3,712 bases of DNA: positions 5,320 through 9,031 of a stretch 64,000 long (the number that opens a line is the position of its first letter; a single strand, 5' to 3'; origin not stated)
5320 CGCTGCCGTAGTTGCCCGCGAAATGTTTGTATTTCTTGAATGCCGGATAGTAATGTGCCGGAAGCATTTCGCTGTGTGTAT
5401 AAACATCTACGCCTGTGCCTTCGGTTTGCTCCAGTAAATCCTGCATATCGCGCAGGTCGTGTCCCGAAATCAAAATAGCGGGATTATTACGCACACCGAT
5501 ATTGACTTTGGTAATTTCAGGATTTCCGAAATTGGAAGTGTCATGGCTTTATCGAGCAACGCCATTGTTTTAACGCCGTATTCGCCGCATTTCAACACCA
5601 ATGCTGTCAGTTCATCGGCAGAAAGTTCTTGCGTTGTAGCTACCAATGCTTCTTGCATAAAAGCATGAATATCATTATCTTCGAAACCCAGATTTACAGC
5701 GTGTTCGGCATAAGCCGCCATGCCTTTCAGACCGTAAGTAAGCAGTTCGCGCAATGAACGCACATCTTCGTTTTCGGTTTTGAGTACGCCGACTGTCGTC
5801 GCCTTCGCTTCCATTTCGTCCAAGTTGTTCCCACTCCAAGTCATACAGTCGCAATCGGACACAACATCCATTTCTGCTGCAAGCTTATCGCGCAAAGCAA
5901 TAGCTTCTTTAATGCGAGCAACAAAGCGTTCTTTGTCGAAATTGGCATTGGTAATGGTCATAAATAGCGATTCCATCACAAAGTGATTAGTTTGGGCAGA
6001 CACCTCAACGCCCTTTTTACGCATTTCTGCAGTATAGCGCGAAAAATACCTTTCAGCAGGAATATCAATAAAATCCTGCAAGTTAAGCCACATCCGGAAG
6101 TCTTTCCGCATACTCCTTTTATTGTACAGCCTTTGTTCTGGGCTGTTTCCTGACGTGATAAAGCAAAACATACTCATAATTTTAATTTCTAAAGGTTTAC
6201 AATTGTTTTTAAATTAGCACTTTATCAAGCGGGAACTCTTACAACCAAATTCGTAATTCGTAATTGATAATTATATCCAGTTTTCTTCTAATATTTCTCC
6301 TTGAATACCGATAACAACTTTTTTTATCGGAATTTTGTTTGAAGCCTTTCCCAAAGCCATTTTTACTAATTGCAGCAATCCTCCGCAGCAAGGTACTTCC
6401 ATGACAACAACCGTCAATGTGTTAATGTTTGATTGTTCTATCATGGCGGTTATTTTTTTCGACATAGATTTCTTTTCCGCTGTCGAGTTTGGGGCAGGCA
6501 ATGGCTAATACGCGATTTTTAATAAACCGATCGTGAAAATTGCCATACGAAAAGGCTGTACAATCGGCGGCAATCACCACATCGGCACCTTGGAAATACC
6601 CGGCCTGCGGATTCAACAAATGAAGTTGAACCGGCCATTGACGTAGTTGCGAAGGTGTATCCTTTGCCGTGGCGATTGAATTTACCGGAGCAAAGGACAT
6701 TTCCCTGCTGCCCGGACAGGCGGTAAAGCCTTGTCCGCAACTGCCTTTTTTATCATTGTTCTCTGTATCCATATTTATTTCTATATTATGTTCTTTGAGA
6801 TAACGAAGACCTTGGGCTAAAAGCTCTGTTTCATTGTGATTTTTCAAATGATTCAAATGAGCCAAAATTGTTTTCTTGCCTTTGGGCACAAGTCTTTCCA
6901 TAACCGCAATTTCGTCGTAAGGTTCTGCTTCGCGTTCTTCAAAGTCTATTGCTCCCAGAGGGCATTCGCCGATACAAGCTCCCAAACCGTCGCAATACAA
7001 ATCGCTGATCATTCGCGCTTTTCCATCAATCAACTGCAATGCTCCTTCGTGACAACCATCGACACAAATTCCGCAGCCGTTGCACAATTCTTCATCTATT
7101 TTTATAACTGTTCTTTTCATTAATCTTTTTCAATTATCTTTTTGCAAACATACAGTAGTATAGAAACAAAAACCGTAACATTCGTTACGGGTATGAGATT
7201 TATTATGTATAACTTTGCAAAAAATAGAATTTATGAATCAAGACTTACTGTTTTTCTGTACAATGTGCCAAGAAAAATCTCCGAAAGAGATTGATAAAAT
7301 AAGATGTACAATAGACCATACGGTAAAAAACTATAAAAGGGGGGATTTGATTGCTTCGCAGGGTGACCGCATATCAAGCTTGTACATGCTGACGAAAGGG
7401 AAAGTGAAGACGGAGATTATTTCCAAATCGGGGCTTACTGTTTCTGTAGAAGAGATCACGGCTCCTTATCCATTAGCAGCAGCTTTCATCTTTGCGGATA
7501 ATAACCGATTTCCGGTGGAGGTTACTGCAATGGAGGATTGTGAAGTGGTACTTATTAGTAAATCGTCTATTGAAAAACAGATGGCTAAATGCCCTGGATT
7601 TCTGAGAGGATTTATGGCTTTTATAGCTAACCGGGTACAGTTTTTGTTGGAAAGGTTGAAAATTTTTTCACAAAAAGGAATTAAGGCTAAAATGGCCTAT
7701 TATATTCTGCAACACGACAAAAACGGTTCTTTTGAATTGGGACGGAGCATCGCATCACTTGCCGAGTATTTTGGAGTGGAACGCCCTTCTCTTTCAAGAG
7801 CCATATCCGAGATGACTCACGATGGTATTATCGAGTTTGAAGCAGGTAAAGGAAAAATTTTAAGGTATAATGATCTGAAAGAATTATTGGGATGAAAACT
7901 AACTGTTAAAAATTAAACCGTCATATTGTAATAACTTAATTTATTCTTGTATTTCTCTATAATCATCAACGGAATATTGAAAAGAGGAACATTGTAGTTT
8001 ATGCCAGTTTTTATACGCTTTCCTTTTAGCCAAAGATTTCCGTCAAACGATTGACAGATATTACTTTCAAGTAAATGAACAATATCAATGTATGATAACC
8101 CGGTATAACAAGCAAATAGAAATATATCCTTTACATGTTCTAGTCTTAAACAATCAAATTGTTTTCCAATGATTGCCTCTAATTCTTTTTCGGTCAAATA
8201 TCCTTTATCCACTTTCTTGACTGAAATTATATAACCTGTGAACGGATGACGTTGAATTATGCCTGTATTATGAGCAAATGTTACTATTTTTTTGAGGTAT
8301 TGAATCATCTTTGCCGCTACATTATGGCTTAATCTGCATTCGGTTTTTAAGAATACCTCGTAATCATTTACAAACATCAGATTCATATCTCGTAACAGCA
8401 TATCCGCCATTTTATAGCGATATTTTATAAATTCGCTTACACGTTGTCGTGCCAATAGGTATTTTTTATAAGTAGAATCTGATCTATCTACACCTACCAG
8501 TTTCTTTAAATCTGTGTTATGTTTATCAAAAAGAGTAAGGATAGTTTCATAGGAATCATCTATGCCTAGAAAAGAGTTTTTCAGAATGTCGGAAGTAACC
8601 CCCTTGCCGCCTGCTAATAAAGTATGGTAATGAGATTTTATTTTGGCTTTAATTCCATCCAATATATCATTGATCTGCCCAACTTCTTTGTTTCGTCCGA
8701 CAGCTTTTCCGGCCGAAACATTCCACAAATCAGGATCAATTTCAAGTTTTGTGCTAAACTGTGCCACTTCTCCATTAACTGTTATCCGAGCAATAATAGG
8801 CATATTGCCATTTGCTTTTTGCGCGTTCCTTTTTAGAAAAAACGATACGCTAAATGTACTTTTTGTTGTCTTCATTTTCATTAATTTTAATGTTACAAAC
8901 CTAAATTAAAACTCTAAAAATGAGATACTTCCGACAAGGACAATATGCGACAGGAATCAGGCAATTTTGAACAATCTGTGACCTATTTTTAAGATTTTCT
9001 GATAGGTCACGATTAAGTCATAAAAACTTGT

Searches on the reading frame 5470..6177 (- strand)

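Call 78: search_protein_families(library=pfam, proteins=[window:5470-6177:-], max_evalue=0.00001)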
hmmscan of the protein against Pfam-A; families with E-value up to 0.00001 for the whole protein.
window:5470-6177:- (235 aa): 1 family
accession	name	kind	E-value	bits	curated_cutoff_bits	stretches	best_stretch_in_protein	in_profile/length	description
PF03063.25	Prismane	-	8.3e-27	94.4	27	1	46-213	42-184/513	Prismane/CO dehydrogenase family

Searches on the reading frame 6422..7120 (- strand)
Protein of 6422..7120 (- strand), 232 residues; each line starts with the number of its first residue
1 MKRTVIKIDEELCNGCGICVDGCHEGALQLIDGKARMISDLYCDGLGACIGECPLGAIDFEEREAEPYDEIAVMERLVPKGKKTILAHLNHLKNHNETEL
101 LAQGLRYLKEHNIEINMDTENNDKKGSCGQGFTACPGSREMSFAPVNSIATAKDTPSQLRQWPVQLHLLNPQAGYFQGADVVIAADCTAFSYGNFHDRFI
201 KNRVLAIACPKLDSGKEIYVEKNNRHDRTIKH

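Call 78: search_protein_families(library=pfam, proteins=[window:6422-7120:-], max_evalue=0.00001)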
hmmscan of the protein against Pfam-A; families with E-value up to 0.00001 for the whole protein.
window:6422-7120:- (232 aa): 5 families
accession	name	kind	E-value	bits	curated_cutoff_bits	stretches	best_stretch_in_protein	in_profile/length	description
PF13237.11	Fer4_10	-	2.1e-07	31.2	25.5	1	6-54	2-53/53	4Fe-4S dicluster domain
PF12837.12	Fer4_6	-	9.3e-07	29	25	1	5-28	1-24/24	4Fe-4S binding domain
PF00037.32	Fer4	-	2.7e-06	27.4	21.1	0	6-27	1-22/24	4Fe-4S binding domain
PF14697.11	Fer4_21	-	6.1e-06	26.7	35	0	7-58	2-57/59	4Fe-4S dicluster domain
PF13187.11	Fer4_9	-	6.8e-06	26.5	27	0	13-58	2-52/52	4Fe-4S dicluster domain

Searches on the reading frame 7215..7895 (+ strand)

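Call 78: search_protein_families(library=pfam, proteins=[window:7215-7895:+], max_evalue=0.00001)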
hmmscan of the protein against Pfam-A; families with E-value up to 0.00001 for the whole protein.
window:7215-7895:+ (226 aa): 2 families
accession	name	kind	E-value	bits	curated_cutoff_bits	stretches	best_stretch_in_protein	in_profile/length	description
PF00027.35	cNMP_binding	-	9e-13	48.5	27.5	1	38-125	2-88/89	Cyclic nucleotide-binding domain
PF13545.12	HTH_Crp_2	-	8.8e-09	35.6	27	1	159-223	2-69/70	Crp-like helix-turn-helix domain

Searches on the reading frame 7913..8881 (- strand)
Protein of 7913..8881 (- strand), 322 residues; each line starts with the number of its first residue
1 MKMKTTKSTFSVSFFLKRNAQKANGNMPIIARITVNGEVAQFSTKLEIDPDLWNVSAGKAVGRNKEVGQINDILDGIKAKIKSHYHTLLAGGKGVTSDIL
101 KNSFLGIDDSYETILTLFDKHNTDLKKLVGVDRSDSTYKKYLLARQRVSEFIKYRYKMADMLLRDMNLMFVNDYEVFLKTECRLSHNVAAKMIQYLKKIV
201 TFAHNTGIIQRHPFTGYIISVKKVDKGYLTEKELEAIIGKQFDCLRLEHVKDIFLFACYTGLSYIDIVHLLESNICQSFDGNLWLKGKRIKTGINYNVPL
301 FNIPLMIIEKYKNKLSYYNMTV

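Call 78: search_protein_families(library=pfam, proteins=[window:7913-8881:-], max_evalue=0.00001)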
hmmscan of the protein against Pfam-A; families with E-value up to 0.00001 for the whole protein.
window:7913-8881:- (322 aa): 2 families
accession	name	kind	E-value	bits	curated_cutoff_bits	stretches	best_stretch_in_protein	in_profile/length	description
PF17293.8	Arm-DNA-bind_5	-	9.5e-14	52.1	22.6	1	14-101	1-87/87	Arm DNA-binding domain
PF13102.12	Phage_int_SAM_5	-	4.5e-12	46.6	22.3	1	114-215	2-94/98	Phage integrase SAM-like domain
